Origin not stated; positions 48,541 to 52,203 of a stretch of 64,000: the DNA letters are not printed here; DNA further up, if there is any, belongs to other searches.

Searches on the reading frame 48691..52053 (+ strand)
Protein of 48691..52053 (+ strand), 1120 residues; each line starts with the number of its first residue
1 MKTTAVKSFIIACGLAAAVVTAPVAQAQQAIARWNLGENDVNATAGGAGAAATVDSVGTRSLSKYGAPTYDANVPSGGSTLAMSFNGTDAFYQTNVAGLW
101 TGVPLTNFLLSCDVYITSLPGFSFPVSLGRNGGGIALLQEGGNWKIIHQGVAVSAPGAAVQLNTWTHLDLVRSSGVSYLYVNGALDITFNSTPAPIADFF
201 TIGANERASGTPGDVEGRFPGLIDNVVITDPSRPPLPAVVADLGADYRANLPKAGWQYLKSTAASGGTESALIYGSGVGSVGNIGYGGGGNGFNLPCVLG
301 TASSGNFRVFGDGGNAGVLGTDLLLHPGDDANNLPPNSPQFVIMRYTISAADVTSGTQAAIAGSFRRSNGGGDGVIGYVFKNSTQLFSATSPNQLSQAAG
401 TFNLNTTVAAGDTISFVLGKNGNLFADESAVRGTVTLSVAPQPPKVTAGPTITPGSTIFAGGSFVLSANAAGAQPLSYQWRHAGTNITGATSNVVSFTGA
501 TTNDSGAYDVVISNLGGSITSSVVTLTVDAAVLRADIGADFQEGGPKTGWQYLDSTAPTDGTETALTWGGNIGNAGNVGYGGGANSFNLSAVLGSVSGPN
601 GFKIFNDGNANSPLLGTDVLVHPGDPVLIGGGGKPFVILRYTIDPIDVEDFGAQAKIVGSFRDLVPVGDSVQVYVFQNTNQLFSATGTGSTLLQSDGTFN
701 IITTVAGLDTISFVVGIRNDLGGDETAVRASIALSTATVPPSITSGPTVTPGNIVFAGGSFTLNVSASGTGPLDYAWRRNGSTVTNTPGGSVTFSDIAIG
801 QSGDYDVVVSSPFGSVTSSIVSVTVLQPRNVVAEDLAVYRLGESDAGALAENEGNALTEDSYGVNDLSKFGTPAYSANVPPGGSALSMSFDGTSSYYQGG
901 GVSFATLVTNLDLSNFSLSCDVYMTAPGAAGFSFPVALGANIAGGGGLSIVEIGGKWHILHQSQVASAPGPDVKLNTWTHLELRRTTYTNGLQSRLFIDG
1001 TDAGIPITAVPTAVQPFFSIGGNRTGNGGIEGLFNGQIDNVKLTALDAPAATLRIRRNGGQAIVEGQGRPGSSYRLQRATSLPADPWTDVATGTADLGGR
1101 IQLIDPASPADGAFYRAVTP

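Call 9: search_protein_families(library=pfam, proteins=[window:48691-52053:+], max_evalue=0.01)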
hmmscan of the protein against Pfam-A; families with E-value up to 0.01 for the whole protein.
window:48691-52053:+ (1120 aa): 5 families
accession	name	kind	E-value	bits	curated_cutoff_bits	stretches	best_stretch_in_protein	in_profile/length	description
PF13385.13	Laminin_G_3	-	7.9e-15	55.7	27.6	2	129-230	40-142/151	Concanavalin A-like lectin/glucanases superfamily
PF13927.12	Ig_3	-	1e-13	52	30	2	740-810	1-77/78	Immunoglobulin domain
PF13895.12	Ig_2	-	6.1e-10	39.6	27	2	450-528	2-79/79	Immunoglobulin domain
PF07679.22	I-set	-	1.2e-07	32.1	23.7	0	757-820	14-86/90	Immunoglobulin I-set domain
PF00047.31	ig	-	0.00076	20.2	21.8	0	456-522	3-80/81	Immunoglobulin domain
